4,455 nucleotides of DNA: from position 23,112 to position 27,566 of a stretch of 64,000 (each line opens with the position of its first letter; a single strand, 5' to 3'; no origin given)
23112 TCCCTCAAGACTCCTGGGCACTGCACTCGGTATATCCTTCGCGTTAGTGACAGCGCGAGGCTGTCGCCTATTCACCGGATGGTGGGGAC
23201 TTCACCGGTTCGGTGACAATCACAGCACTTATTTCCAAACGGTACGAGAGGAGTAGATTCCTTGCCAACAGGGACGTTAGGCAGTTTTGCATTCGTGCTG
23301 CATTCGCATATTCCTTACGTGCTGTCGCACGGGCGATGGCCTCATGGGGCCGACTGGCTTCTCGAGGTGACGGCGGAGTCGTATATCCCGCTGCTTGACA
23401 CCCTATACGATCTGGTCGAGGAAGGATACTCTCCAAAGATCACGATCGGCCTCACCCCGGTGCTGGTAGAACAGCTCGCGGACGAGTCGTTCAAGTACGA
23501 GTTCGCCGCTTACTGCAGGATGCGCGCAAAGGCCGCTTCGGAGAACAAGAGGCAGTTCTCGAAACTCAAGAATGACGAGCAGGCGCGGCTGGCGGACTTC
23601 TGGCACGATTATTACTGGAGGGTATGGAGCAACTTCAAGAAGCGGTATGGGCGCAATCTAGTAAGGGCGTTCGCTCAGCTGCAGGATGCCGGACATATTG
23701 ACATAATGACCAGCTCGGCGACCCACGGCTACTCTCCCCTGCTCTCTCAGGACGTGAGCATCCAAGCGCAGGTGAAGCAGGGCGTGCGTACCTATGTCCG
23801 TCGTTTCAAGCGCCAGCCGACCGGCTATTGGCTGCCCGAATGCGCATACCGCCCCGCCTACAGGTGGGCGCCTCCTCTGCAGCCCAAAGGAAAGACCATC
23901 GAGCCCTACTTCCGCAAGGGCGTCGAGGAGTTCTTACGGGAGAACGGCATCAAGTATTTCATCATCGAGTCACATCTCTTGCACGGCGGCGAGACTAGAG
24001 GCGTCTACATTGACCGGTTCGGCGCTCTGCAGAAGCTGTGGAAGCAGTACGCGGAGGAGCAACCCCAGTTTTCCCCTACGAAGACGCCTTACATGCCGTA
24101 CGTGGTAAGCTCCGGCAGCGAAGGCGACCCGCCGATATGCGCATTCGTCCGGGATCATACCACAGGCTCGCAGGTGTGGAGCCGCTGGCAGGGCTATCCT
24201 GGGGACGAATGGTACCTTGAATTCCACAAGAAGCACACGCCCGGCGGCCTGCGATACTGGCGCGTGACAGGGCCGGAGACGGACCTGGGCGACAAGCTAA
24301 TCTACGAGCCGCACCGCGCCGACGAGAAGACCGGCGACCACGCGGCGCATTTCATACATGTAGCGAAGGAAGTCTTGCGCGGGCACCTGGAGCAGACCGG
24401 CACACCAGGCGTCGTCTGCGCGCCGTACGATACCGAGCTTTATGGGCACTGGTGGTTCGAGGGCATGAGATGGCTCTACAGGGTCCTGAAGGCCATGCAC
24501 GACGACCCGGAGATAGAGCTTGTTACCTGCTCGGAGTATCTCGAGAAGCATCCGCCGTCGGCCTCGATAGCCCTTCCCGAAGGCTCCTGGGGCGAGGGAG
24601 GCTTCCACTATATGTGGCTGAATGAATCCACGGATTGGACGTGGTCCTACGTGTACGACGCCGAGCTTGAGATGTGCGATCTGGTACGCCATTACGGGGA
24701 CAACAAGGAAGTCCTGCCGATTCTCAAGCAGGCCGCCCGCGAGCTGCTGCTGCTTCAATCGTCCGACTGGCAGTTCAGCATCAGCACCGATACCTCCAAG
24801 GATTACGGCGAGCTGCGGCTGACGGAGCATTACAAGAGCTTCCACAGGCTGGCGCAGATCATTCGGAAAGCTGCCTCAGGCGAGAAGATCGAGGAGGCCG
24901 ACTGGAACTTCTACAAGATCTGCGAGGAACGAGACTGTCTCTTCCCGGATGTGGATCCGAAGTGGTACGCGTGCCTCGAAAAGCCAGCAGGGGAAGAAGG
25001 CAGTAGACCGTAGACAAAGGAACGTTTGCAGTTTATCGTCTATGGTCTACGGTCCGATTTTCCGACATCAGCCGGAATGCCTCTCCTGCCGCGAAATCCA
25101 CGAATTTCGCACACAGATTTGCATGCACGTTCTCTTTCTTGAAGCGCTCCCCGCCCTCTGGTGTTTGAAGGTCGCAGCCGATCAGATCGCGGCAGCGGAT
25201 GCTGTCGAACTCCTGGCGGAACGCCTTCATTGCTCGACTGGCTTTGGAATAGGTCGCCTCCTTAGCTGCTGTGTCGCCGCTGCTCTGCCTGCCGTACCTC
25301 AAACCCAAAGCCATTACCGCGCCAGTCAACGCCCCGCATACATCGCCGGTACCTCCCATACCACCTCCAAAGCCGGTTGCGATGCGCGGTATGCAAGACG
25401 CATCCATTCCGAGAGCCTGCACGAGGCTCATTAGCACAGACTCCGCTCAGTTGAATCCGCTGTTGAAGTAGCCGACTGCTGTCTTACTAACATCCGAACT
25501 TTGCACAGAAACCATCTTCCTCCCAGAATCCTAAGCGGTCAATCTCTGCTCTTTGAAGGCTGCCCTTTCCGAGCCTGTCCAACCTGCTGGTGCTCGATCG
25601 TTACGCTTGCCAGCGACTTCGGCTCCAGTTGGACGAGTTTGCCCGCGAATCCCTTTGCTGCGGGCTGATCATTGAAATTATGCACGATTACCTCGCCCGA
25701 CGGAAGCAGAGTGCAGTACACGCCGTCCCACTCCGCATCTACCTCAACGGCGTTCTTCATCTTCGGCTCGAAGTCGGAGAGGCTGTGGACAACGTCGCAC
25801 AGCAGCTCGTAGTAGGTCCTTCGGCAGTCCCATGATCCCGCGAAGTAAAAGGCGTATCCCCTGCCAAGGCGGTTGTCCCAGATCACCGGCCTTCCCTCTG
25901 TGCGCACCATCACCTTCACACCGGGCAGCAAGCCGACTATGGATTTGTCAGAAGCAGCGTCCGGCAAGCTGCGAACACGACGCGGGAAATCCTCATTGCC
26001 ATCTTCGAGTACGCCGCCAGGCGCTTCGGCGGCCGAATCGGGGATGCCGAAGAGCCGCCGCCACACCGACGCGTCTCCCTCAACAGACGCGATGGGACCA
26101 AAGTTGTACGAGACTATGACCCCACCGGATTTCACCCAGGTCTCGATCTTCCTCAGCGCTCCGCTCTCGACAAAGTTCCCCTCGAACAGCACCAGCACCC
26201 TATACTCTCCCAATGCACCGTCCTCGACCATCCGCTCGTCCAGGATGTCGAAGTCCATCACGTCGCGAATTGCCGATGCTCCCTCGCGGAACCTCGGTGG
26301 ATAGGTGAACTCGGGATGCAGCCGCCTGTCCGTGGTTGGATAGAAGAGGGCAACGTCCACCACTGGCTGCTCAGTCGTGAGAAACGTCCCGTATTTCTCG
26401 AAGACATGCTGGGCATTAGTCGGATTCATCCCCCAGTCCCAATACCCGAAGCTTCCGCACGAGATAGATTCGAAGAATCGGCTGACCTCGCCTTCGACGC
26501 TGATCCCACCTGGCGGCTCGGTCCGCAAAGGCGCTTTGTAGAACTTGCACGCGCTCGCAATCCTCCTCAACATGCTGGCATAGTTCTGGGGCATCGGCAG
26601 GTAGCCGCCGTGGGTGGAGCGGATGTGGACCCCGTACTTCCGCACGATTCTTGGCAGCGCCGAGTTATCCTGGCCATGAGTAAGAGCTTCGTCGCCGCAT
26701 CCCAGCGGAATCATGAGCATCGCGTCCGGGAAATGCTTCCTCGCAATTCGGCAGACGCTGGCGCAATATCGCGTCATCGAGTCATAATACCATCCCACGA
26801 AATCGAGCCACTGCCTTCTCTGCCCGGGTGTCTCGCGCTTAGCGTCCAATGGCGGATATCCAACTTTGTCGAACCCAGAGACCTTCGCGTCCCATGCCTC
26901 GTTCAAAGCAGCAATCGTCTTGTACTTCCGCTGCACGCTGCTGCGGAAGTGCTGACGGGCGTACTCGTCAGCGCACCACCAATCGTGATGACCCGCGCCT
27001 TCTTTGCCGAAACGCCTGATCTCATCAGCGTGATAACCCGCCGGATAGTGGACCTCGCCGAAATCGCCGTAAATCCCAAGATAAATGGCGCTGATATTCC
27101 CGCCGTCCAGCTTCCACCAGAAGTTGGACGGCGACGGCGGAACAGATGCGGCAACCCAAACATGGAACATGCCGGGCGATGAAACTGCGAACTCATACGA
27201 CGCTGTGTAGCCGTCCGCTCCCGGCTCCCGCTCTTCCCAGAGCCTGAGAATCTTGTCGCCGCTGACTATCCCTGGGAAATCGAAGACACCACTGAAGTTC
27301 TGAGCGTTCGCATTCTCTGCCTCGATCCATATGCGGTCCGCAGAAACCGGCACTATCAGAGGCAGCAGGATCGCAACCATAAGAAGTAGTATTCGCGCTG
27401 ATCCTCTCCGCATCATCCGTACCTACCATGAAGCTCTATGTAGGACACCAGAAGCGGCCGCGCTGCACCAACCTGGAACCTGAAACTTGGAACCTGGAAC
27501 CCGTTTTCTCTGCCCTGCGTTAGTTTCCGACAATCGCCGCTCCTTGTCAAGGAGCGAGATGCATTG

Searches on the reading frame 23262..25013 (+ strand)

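Call 9: search_protein_families(library=pfam, proteins=[window:23262-25013:+], max_evalue=0.001)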
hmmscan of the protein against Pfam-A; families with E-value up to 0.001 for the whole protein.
window:23262-25013:+ (583 aa): 2 families
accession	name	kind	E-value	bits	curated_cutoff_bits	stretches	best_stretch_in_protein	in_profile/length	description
PF03065.20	Glyco_hydro_57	-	1.3e-33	117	21.2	1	10-439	1-291/291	Glycosyl hydrolase family 57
PF09210.16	BE_C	-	4.3e-22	78.9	25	1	465-569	3-101/101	1,4-alpha-glucan branching enzyme, C-terminal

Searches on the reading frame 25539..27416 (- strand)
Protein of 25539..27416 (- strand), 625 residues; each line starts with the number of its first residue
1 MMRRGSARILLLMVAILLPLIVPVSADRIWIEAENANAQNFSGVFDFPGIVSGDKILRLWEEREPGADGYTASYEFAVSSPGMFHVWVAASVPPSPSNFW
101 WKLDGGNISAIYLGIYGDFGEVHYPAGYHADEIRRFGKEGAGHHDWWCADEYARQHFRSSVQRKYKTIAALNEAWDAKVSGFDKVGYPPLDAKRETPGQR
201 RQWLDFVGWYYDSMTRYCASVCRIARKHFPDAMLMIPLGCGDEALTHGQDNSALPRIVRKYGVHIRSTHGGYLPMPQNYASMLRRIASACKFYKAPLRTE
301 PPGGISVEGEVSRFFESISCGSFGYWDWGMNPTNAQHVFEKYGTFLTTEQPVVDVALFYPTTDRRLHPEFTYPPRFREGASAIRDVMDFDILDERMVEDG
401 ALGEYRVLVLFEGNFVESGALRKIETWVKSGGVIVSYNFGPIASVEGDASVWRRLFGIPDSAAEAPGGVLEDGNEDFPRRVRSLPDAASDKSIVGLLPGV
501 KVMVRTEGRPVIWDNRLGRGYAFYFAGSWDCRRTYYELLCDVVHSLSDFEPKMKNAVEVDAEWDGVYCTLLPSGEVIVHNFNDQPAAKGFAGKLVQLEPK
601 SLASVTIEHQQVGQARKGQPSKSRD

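Call 9: search_protein_families(library=pfam, proteins=[window:25539-27416:-], max_evalue=0.001)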
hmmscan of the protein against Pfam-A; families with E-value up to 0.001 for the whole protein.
window:25539-27416:- (625 aa): 2 families
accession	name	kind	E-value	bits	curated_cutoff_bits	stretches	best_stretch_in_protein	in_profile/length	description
PF01373.23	Glyco_hydro_14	-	5.1e-08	32.7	27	1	108-240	147-274/402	Glycosyl hydrolase family 14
PF02449.21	Glyco_hydro_42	-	3.2e-07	30.5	21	1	142-234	139-233/376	Beta-galactosidase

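Call 91: search_protein_families(library=padloc, proteins=[window:25539-27416:-], max_evalue=0.001)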
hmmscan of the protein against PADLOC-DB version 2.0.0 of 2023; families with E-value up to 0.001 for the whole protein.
window:25539-27416:- (625 aa): 1 family
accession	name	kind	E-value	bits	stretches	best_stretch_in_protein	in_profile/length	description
PDLC01194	Cas11d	-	2.8e-06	25.9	1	151-202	135-185/202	CAS-I-D; effector_SS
